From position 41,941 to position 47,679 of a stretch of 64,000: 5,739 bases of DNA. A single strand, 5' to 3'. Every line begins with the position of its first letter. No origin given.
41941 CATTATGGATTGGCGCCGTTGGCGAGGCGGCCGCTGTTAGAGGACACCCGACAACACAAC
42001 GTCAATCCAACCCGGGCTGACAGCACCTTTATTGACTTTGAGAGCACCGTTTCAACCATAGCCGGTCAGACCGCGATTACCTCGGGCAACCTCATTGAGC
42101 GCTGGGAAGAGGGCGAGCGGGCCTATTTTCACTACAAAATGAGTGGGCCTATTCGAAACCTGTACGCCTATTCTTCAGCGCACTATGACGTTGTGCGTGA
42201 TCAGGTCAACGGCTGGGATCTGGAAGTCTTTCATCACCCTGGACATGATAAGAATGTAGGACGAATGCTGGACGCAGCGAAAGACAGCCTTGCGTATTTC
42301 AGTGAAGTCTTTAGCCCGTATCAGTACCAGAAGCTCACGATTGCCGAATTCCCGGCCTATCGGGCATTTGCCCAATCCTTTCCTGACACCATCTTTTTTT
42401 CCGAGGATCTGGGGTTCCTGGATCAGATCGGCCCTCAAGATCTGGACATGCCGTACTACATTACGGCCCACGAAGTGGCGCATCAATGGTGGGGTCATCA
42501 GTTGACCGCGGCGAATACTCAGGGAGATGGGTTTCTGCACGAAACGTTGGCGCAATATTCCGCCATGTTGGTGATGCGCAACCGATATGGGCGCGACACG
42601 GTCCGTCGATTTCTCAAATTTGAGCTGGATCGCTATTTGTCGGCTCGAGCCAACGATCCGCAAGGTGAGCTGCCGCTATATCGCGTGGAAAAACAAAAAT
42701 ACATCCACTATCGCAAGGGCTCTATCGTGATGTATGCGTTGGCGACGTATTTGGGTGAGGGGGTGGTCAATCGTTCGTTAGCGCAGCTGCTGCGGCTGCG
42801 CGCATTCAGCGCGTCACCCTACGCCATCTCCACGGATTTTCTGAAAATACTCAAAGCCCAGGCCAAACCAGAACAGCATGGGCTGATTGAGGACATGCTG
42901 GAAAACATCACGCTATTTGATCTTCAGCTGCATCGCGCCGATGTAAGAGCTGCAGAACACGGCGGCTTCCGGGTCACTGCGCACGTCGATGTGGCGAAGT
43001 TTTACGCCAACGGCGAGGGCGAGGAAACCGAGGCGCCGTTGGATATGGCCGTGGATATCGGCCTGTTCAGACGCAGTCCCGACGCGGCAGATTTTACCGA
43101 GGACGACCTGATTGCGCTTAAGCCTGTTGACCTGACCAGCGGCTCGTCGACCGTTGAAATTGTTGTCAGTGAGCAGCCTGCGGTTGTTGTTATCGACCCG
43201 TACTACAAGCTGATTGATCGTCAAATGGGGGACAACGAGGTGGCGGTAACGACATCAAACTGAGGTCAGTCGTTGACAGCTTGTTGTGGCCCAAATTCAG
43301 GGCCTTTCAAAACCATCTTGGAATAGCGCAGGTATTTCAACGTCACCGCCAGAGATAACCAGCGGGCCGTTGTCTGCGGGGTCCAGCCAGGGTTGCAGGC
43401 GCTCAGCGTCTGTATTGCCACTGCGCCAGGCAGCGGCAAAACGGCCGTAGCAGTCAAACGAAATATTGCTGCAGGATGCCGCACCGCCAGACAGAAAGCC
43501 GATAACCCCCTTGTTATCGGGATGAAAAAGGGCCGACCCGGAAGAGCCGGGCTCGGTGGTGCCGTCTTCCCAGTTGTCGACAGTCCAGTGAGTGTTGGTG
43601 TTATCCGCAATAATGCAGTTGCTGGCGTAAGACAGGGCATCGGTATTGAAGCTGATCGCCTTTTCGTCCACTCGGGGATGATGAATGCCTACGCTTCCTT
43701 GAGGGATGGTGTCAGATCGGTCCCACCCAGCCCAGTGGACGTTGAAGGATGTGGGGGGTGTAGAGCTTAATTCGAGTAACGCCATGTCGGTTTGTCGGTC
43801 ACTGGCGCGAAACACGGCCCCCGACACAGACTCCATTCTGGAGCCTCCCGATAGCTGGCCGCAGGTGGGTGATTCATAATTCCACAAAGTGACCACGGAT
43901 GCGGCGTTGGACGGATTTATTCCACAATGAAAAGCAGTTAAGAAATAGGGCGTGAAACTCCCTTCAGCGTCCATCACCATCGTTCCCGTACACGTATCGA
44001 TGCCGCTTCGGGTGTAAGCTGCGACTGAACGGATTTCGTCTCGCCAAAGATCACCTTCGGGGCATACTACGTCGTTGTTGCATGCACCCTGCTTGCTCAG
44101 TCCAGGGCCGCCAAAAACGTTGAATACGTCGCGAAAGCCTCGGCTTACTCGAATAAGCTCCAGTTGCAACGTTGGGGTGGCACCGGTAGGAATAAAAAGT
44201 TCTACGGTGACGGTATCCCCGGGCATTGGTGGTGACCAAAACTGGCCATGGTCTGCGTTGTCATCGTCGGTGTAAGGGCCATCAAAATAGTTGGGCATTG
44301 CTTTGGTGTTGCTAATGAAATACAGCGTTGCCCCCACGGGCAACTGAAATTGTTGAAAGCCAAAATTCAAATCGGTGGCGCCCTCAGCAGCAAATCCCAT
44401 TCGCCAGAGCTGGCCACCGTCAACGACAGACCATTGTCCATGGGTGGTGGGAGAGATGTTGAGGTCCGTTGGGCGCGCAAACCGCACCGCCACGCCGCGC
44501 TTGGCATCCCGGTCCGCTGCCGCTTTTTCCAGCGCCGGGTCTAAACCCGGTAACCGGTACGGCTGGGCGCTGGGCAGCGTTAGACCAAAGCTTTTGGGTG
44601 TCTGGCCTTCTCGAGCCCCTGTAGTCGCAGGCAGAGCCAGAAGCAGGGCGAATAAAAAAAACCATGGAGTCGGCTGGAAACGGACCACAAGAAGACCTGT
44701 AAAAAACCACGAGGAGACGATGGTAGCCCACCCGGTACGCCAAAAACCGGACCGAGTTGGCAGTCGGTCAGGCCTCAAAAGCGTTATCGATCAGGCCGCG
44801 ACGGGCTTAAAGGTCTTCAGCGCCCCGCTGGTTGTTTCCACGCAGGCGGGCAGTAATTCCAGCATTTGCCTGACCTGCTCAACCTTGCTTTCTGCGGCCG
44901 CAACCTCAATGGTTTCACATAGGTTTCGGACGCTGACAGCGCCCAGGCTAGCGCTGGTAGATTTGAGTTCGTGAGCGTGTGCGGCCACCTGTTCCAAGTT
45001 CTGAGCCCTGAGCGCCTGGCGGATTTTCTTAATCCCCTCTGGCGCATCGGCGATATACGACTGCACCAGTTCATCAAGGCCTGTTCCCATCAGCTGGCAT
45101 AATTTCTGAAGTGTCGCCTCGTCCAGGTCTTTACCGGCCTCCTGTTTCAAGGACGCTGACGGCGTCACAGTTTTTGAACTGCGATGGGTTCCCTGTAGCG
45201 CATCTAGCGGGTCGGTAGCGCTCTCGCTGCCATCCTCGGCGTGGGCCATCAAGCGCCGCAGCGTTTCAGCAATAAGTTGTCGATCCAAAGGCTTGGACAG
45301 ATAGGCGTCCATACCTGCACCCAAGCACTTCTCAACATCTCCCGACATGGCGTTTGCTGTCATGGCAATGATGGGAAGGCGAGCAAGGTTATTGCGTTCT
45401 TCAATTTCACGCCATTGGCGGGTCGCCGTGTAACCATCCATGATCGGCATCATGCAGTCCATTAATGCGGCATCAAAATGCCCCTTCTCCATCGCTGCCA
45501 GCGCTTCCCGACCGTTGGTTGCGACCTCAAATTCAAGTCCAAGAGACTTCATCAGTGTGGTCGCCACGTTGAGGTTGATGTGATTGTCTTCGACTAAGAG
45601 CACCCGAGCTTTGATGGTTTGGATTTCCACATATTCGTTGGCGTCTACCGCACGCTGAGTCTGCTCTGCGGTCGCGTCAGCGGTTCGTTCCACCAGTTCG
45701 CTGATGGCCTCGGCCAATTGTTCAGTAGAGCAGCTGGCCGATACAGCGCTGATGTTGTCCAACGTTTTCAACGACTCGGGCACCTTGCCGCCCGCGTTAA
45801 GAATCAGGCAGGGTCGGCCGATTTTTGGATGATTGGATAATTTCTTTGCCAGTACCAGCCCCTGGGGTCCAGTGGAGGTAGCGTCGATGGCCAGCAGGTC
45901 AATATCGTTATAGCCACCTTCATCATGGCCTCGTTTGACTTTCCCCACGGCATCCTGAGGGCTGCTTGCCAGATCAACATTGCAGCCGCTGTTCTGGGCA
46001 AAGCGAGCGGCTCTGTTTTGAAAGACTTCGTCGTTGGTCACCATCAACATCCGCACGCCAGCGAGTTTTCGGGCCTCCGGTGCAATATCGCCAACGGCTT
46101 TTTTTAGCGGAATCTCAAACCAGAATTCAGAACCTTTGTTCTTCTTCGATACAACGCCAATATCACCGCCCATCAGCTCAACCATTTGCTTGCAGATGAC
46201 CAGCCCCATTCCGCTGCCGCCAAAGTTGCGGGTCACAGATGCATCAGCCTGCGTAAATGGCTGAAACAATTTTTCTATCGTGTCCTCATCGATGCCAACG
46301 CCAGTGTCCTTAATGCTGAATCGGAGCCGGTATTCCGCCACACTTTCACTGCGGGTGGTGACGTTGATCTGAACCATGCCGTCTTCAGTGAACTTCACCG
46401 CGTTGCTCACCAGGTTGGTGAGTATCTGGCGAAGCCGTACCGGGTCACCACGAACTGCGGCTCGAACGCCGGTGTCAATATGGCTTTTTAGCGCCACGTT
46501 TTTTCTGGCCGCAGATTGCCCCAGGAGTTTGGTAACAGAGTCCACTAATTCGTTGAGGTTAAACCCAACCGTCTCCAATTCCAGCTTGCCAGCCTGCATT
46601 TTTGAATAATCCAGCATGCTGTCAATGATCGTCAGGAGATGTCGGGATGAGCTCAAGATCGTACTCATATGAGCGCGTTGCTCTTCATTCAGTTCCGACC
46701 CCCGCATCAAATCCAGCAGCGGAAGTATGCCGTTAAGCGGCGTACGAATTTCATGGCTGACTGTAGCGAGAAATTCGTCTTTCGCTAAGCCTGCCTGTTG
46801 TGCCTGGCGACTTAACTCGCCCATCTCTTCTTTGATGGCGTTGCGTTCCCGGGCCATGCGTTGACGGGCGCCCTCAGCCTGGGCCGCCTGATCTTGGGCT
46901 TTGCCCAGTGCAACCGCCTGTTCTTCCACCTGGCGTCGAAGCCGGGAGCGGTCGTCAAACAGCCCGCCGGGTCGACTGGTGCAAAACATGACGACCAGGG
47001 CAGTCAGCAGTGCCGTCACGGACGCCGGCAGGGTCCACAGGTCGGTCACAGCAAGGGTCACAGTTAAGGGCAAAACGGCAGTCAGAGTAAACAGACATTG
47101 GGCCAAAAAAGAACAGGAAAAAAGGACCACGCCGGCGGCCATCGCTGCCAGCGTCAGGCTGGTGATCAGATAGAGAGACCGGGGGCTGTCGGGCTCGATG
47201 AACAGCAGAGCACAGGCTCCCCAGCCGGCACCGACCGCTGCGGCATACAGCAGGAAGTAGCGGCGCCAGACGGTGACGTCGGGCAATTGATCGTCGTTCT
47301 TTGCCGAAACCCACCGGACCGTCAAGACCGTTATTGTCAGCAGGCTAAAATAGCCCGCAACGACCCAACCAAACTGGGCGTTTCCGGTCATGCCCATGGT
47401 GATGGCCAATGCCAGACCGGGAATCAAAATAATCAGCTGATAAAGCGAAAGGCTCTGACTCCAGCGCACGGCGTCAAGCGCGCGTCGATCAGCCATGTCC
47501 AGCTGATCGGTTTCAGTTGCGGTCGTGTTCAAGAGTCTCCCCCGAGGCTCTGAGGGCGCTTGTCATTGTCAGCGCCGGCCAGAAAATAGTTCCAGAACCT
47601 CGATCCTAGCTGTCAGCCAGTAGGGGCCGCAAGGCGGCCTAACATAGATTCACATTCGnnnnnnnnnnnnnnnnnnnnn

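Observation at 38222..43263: ABC transporter whose permease is fused to an M1 zinc metallopeptidase: a candidate transport-coupled proteolysis system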

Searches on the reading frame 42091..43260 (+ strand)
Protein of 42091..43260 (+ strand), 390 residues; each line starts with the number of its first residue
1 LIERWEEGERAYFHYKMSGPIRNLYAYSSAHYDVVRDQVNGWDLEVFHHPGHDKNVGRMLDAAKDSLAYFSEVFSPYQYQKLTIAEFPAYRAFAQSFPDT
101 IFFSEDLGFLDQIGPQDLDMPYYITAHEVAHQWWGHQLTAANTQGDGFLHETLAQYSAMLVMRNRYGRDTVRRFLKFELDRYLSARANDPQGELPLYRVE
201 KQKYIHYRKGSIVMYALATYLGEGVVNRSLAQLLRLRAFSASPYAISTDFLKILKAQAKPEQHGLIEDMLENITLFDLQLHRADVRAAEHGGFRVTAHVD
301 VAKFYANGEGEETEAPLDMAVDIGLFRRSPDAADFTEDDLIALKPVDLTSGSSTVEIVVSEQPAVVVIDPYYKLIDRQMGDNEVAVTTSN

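Call 37: search_solved_structures(query=window:42091-43260:+, max_evalue=0.01, show_alignments=2)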
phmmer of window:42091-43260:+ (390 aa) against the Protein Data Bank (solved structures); distinct sequences matched with E-value up to 0.01: 42.
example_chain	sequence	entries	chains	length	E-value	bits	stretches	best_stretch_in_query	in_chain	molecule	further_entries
6ea4_A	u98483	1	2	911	5.8e-06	28.8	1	43-237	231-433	Endoplasmic reticulum aminopeptidase 2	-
7zyf_A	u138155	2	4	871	5.9e-06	28.8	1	36-238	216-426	Leucyl-cystinyl aminopeptidase, pregnancy serum form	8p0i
4p8q_A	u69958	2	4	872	5.9e-06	28.7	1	36-238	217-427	Leucyl-cystinyl aminopeptidase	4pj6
8cgp_A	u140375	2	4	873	6e-06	28.7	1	36-238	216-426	Leucyl-cystinyl aminopeptidase, pregnancy serum form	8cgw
5mj6_A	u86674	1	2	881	6.1e-06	28.7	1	36-238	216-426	Leucyl-cystinyl aminopeptidase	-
7p7p_A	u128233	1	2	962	6.4e-06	28.6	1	43-237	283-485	Endoplasmic reticulum aminopeptidase 2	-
7nsk_A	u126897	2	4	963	6.4e-06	28.6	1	43-237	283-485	Endoplasmic reticulum aminopeptidase 2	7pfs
7nup_A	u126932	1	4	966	6.4e-06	28.6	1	43-237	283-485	Endoplasmic reticulum aminopeptidase 2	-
5ab0_A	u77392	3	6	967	6.4e-06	28.6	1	43-237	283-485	ENDOPLASMATIC RETICULUM AMINOPEPTIDASE 2 | Endoplasmic reticulum aminopeptidase 2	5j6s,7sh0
3se6_A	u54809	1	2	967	6.4e-06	28.6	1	43-237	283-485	Endoplasmic reticulum aminopeptidase 2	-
5c97_A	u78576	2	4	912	6.5e-06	28.6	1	36-238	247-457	Leucyl-cystinyl aminopeptidase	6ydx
4z7i_A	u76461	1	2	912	6.5e-06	28.6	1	36-238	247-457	Leucyl-cystinyl aminopeptidase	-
5ab2_A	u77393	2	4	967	1.2e-05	27.7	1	43-237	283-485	ENDOPLASMIC RETICULUM AMINOPEPTIDASE 2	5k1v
4e36_A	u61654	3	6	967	1.2e-05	27.7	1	43-237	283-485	Endoplasmic reticulum aminopeptidase 2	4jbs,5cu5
3mdj_A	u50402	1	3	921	3.4e-05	26.2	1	39-239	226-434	Endoplasmic reticulum aminopeptidase 1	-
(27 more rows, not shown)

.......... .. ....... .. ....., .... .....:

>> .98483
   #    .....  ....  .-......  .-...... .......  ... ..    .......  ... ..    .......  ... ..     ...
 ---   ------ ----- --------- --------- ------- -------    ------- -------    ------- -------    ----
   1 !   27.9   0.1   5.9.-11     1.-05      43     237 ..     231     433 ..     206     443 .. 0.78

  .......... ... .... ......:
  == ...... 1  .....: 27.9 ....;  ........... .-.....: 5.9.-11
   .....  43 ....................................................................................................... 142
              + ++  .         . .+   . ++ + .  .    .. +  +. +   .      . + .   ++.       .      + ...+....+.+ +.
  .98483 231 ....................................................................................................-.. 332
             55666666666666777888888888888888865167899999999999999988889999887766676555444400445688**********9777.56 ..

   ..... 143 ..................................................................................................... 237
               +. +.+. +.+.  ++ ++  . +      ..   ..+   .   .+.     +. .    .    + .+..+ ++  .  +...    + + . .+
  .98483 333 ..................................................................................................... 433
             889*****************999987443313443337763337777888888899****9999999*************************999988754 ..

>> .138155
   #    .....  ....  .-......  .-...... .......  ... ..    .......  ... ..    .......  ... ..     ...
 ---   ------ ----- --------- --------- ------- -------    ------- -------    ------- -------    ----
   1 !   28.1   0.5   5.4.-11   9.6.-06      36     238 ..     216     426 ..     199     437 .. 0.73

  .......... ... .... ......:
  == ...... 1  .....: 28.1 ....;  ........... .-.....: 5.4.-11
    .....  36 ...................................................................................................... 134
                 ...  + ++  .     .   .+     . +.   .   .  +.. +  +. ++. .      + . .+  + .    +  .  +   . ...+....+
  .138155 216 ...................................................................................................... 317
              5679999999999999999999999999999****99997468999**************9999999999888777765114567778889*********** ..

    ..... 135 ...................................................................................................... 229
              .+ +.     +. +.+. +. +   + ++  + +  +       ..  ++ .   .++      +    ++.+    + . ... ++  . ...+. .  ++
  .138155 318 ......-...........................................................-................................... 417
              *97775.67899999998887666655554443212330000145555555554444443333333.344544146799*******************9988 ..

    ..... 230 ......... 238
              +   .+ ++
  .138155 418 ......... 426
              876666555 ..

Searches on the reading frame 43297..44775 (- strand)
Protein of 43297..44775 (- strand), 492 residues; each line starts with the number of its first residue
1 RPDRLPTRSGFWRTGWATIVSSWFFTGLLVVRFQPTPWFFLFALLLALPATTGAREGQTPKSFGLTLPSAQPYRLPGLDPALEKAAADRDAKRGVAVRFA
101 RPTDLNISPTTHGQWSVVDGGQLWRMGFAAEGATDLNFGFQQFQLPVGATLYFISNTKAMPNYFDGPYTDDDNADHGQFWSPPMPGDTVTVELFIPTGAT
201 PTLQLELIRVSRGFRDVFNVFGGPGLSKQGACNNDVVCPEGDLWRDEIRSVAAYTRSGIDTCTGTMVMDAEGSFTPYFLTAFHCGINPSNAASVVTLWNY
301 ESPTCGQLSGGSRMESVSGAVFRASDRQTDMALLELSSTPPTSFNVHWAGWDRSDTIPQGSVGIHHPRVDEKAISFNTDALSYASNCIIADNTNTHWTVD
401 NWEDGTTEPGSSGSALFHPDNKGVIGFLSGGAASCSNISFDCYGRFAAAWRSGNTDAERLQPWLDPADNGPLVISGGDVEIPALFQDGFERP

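Call 26: search_protein_families(library=pfam, proteins=[window:43297-44775:-], max_evalue=0.00001)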
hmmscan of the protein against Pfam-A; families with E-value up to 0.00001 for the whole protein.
window:43297-44775:- (492 aa): 2 families
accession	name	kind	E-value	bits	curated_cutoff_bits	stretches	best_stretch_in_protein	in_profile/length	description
PF00089.32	Trypsin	-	1e-07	32.5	20.6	1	254-443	19-210/220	Trypsin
PF13365.12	Trypsin_2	-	4.3e-06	28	27.6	1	262-426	1-143/144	Trypsin-like peptidase domain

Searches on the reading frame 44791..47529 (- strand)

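Call 26: search_protein_families(library=pfam, proteins=[window:44791-47529:-], max_evalue=0.00001)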
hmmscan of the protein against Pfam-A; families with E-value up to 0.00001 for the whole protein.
window:44791-47529:- (912 aa): 4 families
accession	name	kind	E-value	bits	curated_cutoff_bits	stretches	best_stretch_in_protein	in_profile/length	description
PF02518.31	HATPase_c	-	9.6e-32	110.2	26.4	1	361-476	1-110/111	Histidine kinase-, DNA gyrase B-, and HSP90-like ATPase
PF00072.30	Response_reg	-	2.8e-27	95.5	30.2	1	643-757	1-110/111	Response regulator receiver domain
PF00512.31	HisKA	-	5.4e-18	65.3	26.9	1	249-314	1-66/66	His Kinase A (phospho-acceptor) domain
PF01627.28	Hpt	-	1.2e-13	51.5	24.6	1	820-893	1-81/84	Hpt domain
